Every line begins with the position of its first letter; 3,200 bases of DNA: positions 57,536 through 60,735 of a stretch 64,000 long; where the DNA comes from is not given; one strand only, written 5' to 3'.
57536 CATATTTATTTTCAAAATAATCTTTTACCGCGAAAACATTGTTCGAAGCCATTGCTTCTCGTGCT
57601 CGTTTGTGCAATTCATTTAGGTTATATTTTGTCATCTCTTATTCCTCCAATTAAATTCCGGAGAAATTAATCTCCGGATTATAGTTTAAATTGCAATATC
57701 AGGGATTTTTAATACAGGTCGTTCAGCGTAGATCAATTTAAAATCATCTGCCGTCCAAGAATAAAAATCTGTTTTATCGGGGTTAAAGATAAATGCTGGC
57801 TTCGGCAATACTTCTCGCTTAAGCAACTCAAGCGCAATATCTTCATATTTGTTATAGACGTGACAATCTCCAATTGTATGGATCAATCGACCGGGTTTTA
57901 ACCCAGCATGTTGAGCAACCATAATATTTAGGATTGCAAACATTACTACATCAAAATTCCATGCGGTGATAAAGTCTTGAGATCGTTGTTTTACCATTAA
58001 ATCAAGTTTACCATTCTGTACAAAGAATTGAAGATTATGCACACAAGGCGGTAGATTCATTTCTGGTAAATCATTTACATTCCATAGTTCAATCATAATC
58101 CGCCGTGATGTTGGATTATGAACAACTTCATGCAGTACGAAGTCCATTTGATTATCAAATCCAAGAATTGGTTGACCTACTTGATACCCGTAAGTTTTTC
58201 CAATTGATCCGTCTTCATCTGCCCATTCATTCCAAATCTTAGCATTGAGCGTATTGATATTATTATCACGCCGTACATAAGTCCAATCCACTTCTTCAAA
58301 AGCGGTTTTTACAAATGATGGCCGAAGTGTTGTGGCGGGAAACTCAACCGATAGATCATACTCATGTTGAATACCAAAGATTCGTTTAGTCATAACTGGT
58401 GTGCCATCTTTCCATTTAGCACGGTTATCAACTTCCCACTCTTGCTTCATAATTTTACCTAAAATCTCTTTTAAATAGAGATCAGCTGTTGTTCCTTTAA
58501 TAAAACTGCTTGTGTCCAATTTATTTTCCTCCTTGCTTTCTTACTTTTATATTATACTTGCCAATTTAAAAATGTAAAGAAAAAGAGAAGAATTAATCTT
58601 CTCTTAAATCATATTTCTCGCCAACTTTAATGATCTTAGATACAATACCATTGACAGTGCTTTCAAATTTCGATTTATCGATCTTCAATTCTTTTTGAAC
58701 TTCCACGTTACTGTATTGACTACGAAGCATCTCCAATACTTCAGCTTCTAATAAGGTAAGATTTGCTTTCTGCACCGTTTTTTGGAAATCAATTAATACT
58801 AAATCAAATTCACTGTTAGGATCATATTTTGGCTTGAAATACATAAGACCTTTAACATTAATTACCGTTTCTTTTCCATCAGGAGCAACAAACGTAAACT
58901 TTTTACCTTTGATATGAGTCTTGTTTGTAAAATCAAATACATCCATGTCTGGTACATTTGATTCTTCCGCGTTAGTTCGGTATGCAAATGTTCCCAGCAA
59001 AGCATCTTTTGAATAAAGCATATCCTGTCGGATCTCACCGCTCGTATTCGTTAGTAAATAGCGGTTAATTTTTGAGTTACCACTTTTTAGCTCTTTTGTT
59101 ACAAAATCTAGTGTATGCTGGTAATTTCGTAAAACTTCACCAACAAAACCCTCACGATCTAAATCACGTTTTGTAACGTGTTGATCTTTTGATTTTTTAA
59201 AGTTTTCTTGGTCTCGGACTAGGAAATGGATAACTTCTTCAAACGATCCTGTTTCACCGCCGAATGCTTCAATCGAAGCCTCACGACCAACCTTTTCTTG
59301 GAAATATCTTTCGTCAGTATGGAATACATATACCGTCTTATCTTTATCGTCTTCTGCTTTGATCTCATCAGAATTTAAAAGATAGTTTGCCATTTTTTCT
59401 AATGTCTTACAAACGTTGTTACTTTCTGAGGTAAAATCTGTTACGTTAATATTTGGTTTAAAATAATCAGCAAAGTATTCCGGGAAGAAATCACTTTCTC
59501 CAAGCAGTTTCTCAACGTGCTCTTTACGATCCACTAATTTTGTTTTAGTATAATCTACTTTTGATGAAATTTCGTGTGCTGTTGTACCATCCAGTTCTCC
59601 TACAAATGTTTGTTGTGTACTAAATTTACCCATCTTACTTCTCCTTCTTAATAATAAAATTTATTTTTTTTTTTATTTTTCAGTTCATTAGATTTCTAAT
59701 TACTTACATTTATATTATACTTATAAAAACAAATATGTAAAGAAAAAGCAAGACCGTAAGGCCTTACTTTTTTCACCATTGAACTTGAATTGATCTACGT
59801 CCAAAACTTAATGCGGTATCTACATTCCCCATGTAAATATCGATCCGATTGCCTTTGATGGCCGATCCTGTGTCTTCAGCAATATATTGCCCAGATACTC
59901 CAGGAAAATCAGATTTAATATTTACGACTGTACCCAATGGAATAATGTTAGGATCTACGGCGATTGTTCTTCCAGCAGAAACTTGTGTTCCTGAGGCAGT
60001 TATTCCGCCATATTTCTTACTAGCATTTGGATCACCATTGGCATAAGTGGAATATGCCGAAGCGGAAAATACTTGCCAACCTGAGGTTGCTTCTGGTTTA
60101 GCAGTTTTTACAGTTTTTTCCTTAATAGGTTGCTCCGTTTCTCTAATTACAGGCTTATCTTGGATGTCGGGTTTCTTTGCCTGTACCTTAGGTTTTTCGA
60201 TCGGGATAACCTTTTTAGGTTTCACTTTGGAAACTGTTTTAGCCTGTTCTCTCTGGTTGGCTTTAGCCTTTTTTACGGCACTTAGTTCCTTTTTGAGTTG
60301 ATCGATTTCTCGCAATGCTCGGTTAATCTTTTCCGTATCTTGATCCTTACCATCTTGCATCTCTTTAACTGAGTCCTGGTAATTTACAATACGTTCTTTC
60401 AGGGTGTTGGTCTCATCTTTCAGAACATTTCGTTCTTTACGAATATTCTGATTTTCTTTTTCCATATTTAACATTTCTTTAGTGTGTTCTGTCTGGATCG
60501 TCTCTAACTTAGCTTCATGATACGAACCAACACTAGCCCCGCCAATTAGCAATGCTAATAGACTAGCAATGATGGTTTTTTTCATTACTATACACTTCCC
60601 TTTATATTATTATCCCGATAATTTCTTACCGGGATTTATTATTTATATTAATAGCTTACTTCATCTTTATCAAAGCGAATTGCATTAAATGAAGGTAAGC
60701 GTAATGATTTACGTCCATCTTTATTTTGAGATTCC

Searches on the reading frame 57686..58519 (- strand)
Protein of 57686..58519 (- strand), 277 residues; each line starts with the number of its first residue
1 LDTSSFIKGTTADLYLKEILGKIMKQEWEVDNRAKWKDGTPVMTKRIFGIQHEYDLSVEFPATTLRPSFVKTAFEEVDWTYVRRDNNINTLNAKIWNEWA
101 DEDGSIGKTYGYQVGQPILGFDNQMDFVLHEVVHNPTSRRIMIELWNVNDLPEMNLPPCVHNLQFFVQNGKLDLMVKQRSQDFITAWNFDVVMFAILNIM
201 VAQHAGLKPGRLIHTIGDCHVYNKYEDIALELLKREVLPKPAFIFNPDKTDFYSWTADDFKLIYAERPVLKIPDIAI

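Call 90: search_protein_families(library=pfam, proteins=[window:57686-58519:-], max_evalue=0.001)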
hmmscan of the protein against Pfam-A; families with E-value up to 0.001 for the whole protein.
window:57686-58519:- (277 aa): 1 family
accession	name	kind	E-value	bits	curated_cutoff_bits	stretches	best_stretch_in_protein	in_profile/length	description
PF00303.24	Thymidylat_synt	-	3.7e-65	220.1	24.3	1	18-266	5-256/266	Thymidylate synthase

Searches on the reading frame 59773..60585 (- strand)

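Call 90: search_protein_families(library=pfam, proteins=[window:59773-60585:-], max_evalue=0.001)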
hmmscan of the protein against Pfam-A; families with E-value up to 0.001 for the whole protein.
window:59773-60585:- (270 aa): 1 family
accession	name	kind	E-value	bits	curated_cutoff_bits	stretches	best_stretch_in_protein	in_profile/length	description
PF06725.17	3D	-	7.9e-19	68.1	23.8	1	206-268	1-68/72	3D domain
